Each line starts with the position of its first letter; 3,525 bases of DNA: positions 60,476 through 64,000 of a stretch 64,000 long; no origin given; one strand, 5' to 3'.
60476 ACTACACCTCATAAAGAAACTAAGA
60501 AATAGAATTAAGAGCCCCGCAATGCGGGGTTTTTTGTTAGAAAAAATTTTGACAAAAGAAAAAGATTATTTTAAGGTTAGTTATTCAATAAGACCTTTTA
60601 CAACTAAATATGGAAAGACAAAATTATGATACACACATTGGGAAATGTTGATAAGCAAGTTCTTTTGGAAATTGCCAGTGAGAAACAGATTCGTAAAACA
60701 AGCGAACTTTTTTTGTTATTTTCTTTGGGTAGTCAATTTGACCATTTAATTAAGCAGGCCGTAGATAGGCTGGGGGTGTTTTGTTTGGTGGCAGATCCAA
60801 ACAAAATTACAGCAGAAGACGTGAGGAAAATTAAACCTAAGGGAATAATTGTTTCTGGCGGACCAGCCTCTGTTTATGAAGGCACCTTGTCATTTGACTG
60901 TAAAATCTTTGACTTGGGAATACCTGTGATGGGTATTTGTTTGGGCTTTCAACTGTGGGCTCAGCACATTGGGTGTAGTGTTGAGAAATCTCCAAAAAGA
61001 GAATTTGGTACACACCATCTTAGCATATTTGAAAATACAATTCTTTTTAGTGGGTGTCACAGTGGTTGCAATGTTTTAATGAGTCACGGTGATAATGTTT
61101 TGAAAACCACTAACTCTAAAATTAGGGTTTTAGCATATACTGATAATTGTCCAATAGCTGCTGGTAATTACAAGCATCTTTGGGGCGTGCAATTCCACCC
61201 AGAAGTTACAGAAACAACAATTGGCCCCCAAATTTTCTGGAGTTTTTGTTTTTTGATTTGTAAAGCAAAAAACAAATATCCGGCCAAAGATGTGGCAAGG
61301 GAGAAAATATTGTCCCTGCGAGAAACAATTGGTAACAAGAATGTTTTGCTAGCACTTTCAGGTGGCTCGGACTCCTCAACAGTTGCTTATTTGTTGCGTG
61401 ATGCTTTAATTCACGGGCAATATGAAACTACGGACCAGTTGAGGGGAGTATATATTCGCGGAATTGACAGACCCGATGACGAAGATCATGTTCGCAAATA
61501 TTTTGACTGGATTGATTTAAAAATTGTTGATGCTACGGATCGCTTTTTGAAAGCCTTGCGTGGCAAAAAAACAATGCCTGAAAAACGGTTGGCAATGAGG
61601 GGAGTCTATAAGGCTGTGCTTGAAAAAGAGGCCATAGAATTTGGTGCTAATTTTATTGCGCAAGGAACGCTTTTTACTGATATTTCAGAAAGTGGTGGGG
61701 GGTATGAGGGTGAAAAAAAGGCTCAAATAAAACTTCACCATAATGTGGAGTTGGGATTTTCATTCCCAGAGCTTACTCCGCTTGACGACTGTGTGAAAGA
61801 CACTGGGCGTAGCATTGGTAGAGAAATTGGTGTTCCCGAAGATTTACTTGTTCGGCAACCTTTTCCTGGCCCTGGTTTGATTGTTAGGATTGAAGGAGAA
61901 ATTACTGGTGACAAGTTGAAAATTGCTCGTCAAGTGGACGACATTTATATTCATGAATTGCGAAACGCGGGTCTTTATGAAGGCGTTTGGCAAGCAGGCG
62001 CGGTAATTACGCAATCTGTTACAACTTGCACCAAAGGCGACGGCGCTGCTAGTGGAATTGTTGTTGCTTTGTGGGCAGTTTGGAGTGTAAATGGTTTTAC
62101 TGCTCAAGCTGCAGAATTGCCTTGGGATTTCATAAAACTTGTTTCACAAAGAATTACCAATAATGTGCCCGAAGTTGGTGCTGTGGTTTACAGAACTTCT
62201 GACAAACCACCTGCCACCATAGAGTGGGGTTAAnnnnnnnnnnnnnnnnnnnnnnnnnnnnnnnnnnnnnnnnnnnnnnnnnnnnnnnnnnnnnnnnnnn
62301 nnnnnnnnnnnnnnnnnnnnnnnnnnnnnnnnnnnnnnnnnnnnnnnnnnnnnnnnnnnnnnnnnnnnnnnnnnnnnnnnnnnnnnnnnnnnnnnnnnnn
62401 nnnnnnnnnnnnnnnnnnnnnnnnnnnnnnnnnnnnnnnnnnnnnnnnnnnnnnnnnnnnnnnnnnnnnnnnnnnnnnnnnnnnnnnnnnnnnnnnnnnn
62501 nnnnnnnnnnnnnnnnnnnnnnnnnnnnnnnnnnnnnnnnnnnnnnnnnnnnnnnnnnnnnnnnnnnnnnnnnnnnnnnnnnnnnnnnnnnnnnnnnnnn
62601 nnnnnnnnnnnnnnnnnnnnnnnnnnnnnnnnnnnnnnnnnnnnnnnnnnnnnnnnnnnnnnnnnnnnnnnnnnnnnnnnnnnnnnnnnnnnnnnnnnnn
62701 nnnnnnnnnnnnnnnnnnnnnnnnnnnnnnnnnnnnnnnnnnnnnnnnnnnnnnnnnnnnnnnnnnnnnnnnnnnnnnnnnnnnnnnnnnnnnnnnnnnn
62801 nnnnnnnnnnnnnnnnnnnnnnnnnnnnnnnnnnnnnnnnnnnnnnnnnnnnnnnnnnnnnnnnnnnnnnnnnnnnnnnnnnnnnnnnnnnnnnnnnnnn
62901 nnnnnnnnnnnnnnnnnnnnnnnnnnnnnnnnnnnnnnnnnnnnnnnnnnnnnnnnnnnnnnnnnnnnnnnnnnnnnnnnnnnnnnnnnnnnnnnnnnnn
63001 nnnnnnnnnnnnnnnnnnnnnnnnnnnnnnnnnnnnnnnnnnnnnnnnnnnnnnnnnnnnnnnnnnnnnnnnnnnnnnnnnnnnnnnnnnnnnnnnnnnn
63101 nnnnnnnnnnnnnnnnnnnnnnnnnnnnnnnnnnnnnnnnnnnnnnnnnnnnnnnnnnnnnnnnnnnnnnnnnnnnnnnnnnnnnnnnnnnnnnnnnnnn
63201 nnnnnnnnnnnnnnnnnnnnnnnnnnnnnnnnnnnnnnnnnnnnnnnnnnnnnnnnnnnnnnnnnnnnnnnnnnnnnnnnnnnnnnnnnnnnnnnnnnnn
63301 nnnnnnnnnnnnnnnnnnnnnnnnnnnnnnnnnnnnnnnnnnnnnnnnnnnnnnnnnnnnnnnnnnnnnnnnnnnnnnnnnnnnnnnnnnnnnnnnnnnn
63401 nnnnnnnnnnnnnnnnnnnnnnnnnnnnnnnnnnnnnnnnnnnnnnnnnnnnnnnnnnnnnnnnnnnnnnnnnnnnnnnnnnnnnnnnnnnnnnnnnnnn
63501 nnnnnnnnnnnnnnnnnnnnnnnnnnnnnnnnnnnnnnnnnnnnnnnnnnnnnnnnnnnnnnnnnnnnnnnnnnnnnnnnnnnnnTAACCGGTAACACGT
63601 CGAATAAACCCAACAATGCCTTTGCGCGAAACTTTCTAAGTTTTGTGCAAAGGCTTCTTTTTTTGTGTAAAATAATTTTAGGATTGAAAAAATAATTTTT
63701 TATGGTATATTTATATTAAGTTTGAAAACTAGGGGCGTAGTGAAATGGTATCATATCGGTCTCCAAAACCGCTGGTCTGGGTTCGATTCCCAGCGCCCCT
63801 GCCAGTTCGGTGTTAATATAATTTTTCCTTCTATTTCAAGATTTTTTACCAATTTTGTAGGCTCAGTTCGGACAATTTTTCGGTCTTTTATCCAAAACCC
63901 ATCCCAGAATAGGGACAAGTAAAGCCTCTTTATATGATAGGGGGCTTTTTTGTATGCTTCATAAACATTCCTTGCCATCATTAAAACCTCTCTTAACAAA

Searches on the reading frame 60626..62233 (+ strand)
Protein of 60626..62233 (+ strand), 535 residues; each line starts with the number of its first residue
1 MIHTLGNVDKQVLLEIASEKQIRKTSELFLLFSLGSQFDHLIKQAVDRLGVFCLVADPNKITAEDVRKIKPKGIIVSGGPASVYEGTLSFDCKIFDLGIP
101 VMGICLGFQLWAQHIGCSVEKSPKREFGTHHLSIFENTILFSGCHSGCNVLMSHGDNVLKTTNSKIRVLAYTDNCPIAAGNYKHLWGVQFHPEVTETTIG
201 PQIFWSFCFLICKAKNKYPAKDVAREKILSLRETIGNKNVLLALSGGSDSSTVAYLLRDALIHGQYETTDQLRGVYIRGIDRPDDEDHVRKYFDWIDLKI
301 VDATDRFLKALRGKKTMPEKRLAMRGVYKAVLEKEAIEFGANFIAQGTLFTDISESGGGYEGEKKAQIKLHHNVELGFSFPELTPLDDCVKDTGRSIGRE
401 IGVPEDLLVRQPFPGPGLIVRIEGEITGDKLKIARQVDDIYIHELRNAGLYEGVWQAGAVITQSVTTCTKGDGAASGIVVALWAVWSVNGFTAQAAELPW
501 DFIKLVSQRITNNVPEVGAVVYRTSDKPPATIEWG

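Call 68: search_protein_families(library=pfam, proteins=[window:60626-62233:+], max_evalue=0.001)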
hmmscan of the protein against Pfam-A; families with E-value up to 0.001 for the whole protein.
window:60626-62233:+ (535 aa): 4 families
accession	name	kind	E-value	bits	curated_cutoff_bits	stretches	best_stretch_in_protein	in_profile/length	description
PF00117.34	GATase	-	3.1e-31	109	22.8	1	34-207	5-186/190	Glutamine amidotransferase class-I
PF00958.27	GMP_synt_C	-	1.8e-23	82.8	27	1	444-534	2-92/92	GMP synthase C terminal domain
PF02540.23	NAD_synthase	-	1.7e-06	27.8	21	1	234-286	15-62/242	NAD synthase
PF07722.19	Peptidase_C26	-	1.1e-05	25.7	20.5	1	95-193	102-219/219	Peptidase C26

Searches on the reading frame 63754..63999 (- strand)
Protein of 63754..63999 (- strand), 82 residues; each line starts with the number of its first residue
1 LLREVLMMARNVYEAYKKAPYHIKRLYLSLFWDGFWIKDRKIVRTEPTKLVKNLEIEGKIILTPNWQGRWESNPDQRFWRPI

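Call 72: search_protein_families(library=pfam, proteins=[window:63754-63999:-], max_evalue=1)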
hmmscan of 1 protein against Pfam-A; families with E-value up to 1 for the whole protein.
seq(82 aa): 0 families
